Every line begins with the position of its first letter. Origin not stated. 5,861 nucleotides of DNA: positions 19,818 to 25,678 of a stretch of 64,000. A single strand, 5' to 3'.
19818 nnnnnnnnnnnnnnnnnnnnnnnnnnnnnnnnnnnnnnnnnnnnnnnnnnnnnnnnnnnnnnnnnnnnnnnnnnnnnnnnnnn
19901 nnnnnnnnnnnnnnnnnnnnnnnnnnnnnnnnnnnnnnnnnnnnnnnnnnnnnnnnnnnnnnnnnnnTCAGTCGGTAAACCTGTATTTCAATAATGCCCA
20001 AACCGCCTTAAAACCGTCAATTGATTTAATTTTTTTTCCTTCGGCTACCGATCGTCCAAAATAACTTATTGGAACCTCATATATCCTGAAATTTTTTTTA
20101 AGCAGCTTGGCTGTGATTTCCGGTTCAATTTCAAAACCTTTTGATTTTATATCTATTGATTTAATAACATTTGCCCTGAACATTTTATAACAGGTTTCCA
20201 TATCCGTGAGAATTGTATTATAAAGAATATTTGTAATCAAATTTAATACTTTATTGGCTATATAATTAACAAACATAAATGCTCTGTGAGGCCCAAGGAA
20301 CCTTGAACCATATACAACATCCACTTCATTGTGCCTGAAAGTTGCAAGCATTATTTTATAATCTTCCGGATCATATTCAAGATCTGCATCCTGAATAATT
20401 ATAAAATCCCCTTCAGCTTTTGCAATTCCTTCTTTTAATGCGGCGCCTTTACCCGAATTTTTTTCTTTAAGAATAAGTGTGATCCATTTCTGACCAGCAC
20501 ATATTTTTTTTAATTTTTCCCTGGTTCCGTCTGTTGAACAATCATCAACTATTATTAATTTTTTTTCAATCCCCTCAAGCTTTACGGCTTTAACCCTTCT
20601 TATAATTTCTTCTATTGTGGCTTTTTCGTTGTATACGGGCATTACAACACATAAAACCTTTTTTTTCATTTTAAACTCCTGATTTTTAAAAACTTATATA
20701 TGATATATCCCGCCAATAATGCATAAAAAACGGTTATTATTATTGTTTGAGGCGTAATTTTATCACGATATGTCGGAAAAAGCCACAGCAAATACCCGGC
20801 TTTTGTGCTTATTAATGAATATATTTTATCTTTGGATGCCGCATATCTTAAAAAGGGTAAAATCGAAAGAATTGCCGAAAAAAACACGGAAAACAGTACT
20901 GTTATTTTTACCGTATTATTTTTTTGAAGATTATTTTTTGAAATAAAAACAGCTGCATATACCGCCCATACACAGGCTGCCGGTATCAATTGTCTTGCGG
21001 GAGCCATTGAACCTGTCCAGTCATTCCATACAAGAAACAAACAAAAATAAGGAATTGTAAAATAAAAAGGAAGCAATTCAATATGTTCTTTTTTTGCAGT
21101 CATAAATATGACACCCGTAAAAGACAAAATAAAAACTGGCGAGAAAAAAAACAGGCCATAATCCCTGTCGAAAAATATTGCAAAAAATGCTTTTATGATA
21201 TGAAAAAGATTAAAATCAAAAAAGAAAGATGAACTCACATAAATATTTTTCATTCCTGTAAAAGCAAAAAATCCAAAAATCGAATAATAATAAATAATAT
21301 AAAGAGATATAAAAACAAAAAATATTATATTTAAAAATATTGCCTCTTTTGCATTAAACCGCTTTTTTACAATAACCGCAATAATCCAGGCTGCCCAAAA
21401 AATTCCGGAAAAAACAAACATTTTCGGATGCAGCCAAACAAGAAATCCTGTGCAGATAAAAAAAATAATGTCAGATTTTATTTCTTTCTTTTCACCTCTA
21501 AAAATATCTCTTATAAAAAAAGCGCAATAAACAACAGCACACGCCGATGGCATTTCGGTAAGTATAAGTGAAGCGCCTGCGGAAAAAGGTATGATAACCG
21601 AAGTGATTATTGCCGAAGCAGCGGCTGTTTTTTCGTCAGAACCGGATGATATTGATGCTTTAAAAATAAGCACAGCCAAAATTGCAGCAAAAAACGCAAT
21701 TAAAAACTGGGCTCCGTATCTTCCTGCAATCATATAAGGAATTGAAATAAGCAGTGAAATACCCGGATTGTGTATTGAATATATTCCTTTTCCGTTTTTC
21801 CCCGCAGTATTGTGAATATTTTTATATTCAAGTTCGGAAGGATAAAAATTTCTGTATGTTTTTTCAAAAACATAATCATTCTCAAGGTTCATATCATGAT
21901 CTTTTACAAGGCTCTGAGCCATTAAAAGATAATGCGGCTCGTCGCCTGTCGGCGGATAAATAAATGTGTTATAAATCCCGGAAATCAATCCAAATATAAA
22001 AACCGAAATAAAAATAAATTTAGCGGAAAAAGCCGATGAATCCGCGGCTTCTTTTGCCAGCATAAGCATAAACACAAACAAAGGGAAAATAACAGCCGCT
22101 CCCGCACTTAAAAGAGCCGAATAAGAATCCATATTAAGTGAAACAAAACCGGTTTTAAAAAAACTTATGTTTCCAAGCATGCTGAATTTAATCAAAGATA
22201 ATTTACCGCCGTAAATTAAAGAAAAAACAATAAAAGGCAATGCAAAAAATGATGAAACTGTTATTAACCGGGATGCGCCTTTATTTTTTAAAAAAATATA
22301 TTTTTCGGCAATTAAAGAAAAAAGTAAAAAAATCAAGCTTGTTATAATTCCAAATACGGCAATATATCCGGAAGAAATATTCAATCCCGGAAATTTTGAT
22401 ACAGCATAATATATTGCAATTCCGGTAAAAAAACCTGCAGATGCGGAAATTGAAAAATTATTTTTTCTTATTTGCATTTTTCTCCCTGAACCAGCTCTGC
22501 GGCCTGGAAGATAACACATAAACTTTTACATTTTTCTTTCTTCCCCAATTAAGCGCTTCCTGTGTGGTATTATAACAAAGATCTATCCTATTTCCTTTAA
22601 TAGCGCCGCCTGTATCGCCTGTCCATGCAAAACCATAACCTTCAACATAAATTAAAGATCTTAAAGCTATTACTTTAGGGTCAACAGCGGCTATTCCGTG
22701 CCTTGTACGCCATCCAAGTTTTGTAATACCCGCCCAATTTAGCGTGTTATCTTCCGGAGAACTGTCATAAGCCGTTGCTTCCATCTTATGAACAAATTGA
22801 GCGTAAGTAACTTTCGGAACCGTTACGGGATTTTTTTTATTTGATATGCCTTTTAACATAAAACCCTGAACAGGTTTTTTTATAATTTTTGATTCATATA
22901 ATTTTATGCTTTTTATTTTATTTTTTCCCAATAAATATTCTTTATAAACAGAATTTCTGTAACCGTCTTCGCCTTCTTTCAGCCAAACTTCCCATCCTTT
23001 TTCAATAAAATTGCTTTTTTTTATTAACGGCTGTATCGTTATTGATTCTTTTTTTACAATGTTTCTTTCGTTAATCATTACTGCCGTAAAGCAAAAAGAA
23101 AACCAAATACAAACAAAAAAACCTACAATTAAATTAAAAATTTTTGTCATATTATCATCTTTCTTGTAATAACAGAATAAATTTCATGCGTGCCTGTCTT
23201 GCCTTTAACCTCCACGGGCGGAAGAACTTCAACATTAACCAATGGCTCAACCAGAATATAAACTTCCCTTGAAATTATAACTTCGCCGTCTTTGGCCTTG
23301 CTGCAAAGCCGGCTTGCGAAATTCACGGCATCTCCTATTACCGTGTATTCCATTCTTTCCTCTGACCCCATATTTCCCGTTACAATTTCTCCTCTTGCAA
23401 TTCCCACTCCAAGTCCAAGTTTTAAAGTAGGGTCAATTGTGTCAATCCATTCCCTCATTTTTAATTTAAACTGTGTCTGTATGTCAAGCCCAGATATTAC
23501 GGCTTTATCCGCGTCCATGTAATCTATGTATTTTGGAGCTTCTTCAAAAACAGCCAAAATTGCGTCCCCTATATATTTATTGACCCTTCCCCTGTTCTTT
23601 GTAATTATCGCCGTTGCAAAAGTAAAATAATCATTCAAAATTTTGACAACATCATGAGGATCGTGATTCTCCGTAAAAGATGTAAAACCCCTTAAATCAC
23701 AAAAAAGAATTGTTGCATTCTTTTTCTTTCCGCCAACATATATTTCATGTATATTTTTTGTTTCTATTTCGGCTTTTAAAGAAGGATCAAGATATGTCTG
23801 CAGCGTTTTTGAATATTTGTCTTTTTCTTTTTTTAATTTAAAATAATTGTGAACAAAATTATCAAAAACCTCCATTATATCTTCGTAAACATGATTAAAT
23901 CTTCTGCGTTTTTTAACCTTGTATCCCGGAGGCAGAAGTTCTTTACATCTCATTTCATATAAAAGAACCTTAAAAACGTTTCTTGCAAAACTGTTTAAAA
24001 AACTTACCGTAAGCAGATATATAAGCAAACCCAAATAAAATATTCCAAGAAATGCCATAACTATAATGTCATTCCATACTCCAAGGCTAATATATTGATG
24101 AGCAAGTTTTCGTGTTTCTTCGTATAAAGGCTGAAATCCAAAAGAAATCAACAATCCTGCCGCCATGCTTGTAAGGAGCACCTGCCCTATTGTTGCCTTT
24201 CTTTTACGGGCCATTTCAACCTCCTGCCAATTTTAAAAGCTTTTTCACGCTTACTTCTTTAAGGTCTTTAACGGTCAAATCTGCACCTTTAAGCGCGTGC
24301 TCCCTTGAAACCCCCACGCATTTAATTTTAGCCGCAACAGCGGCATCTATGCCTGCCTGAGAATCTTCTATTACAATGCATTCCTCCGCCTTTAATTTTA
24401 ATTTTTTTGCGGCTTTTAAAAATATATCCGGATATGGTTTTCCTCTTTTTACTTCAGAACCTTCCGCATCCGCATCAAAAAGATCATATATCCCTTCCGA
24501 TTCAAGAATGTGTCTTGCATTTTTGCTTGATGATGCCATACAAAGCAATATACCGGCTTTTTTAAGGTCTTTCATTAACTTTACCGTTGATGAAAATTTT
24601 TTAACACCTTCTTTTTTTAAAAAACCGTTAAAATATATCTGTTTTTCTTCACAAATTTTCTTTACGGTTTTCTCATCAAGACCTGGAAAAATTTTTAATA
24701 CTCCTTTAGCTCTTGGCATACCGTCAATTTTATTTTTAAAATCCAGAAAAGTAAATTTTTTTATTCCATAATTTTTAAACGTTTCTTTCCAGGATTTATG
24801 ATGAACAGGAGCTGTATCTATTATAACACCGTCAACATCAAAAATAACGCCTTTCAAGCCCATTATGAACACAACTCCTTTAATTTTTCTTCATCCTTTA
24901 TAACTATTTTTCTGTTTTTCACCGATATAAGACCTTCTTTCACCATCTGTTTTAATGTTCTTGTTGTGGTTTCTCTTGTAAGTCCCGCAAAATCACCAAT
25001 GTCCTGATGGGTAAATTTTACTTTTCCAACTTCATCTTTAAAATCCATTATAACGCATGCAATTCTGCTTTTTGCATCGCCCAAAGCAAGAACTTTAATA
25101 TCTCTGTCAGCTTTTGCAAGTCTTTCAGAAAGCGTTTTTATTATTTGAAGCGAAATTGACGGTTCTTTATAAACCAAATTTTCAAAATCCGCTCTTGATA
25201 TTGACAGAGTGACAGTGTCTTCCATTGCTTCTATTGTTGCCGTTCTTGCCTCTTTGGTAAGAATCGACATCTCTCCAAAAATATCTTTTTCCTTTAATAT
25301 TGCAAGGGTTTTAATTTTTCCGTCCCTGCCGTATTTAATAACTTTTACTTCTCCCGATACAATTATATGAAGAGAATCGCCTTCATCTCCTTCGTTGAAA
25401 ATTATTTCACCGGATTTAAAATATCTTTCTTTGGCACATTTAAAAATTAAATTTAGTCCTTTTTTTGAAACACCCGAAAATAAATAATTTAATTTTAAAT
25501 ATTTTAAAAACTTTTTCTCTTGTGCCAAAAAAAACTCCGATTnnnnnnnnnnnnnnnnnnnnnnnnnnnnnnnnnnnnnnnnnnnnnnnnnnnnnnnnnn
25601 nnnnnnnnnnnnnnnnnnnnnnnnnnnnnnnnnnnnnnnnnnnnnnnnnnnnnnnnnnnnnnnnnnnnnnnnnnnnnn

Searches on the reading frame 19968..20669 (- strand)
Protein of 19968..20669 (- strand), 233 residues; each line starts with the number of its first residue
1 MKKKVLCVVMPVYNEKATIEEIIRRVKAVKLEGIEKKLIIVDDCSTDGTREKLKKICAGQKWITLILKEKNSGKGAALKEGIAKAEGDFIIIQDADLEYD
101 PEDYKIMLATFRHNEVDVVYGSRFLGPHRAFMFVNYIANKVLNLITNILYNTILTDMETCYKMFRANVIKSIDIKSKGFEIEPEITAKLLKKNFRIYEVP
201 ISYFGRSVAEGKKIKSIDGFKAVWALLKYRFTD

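Call 15: search_protein_families(library=pfam, proteins=[window:19968-20669:-], max_evalue=0.00001)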
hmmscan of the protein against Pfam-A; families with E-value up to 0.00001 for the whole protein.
window:19968-20669:- (233 aa): 3 families
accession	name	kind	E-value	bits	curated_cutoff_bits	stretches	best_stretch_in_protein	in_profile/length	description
PF00535.33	Glycos_transf_2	-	1e-33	117.1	23.3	1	7-170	1-165/168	Glycosyl transferase family 2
PF10111.15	Glyco_tranf_2_2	-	3.8e-09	36.9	27.3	1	8-108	2-103/276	Glycosyltransferase like family 2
PF13641.12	Glyco_tranf_2_3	-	8.9e-06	26.3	27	0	7-126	4-126/230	Glycosyltransferase like family 2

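Call 37: search_protein_families(library=ncbifam, proteins=[window:19968-20669:-], max_evalue=0.1)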
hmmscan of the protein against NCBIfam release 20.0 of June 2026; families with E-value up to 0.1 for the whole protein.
window:19968-20669:- (233 aa): 28 families (the best 25 are shown)
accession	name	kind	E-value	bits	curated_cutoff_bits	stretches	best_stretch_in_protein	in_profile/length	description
TIGR04182.1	glyco_TIGR04182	equivalog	1.2e-38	133.1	325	1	6-229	2-217/293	S-layer glycoprotein N-glycosyltransferase AglJ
NF058614.1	PPMAGASynPpgS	equivalog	4.5e-19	68.8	370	1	8-213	4-206/226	polyprenyl-phospho-N-acetylgalactosaminyl synthase PpgS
NF047683.1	TeichurnBiosyTuaG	equivalog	3.4e-18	66.2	400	1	3-177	5-177/252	teichuronic acid biosynthesis protein TuaG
TIGR03937.1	PgaC_IcaA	equivalog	3.6e-18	65.7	422.3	1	4-115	45-154/407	poly-beta-1,6-N-acetyl-D-glucosamine synthase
NF007986.1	PRK10714.1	equivalog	3.9e-17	62.2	529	1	4-172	6-172/316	undecaprenyl-phosphate 4-deoxy-4-formamido-L-arabinose transferase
NF041391.1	DPhHxTase_Halo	equivalog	2e-16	59.6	375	1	10-207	1-187/213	dolichyl-phosphate hexose transferase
NF047588.1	GlcsyltransPgfSStrep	equivalog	7.6e-16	58.2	500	1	6-172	3-167/308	glycosyltransferase PgfS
NF007482.0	PRK10073.1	equivalog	1.5e-15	57.1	423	1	3-119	5-118/334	glycosyltransferase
NF010496.0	PRK13915.1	equivalog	8.5e-14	51.3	262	1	4-102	31-133/307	glucosyl-3-phosphoglycerate synthase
NF041875.1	EPS_EpsD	equivalog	1.6e-13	50.7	370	1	6-122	1-115/325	exopolysaccharide biosynthesis glycosyltransferase EpsD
TIGR04283.1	glyco_like_mftF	equivalog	1e-12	48.1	182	1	6-142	1-129/221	TIGR04283 family arsenosugar biosynthesis glycosyltransferase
TIGR03965.1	mycofact_glyco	equivalog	9.7e-12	44.5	280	1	6-125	76-192/467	mycofactocin biosynthesis glycosyltransferase MftF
TIGR03111.1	glyc2_xrt_Gpos1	hypoth_equivalog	1.9e-10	40.1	363.95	1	6-115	51-160/439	TIGR03111 family XrtG-associated glycosyltransferase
NF053739.1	GlytfEpsEBac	equivalog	9.7e-10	37.9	450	1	7-96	4-92/265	glycosyltransferase EpsE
TIGR03469.1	HpnB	hypoth_equivalog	5.7e-09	35.5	379.25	1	6-119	46-168/386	hopene-associated glycosyltransferase HpnB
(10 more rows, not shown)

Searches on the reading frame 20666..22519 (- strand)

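Call 15: search_protein_families(library=pfam, proteins=[window:20666-22519:-], max_evalue=0.00001)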
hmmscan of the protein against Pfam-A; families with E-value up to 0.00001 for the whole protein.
window:20666-22519:- (617 aa): 0 families

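Call 36: search_protein_families(library=pfam, proteins=[window:20666-22519:-], max_evalue=5)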
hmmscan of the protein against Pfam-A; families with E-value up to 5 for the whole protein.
window:20666-22519:- (617 aa): 0 families

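Call 37: search_protein_families(library=ncbifam, proteins=[window:20666-22519:-], max_evalue=0.1)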
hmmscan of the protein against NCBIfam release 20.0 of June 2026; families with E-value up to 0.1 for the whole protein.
window:20666-22519:- (617 aa): 1 family
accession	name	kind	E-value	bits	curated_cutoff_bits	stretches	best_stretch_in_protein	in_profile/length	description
NF047440.1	LA3751_2_3_fam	subfamily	5.6e-10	38.6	200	1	169-562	4-392/460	LA_3751/LA_3752 family putative glycosyltransferase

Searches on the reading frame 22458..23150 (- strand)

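Call 15: search_protein_families(library=pfam, proteins=[window:22458-23150:-], max_evalue=0.00001)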
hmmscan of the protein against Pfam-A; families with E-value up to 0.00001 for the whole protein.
window:22458-23150:- (230 aa): 1 family
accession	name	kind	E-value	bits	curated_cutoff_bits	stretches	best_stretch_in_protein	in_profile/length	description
PF06725.17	3D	-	6e-17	62.1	23.8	1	155-213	4-71/72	3D domain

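Call 37: search_protein_families(library=ncbifam, proteins=[window:22458-23150:-], max_evalue=0.1)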
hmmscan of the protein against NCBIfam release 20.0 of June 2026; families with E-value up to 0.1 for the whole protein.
window:22458-23150:- (230 aa): 5 families
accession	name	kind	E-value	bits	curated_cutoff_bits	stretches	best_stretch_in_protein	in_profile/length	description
NF040675.1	wall_bind_EntD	exception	4.9e-19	68.7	590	1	122-213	214-309/310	cell wall-binding protein EntD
NF040676.1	wall_bind_EntB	exception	7.2e-19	67.7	780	1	124-213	397-490/490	cell wall-binding protein EntB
NF040670.1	wall_bind_EntA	exception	3.6e-18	66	560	1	123-213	195-290/291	cell wall-binding protein EntA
NF040677.1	wall_bind_EntC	exception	2.1e-16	59.8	770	1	152-213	361-421/422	cell wall-binding protein EntC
NF058633.1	StatPhSurvSpsC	equivalog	2.4e-14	53.5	280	1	113-214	93-192/223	stationary phase survival protein SpsC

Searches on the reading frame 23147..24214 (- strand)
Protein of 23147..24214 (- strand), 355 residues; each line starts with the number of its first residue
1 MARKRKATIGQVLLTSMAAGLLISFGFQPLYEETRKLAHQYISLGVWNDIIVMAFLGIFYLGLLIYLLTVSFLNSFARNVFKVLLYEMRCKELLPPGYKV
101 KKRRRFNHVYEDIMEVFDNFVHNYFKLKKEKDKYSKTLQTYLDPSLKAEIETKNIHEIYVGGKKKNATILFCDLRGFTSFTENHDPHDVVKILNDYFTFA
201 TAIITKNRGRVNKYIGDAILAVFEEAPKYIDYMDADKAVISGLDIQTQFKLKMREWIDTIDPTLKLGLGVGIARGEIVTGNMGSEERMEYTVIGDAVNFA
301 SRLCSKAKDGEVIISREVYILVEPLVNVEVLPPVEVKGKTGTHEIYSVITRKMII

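Call 15: search_protein_families(library=pfam, proteins=[window:23147-24214:-], max_evalue=0.00001)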
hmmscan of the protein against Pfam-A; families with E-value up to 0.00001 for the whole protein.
window:23147-24214:- (355 aa): 1 family
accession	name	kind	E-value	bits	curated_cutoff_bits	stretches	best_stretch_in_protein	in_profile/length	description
PF00211.25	Guanylate_cyc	-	8.7e-26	91.1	21.9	1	163-346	5-179/183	Adenylate and Guanylate cyclase catalytic domain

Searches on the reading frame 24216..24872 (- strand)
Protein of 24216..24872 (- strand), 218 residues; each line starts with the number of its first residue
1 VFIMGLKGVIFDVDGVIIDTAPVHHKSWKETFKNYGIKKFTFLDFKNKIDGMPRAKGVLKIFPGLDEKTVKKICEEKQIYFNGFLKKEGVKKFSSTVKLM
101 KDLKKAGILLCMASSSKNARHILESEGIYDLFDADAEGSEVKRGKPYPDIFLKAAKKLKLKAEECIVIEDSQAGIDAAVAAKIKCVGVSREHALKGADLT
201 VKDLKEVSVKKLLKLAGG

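Call 15: search_protein_families(library=pfam, proteins=[window:24216-24872:-], max_evalue=0.00001)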
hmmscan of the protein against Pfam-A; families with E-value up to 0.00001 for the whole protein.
window:24216-24872:- (218 aa): 2 families
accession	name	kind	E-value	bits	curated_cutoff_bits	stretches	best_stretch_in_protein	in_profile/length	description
PF13419.12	HAD_2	-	3.8e-28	99.2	23.8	1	9-188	1-178/178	Haloacid dehalogenase-like hydrolase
PF00702.32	Hydrolase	-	1.6e-26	94.3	26.4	1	7-181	2-190/191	haloacid dehalogenase-like hydrolase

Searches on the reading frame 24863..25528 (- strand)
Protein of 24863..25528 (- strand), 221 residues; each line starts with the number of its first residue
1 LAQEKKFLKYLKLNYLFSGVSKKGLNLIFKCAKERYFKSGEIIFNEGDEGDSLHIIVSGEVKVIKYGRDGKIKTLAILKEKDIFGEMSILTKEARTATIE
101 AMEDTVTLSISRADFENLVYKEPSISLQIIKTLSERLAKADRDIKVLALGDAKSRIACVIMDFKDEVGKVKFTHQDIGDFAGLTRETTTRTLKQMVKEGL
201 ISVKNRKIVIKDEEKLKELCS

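Call 15: search_protein_families(library=pfam, proteins=[window:24863-25528:-], max_evalue=0.00001)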
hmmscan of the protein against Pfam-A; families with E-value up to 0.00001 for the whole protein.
window:24863-25528:- (221 aa): 3 families
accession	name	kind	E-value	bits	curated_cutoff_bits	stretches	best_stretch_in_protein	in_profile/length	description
PF00027.35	cNMP_binding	-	4.4e-27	94.3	27.5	1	35-119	2-86/89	Cyclic nucleotide-binding domain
PF13545.12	HTH_Crp_2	-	2.8e-17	62.9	27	1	155-219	2-70/70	Crp-like helix-turn-helix domain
PF00325.26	Crp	-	7.1e-10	38.9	21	1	172-201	3-32/32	Bacterial regulatory proteins, crp family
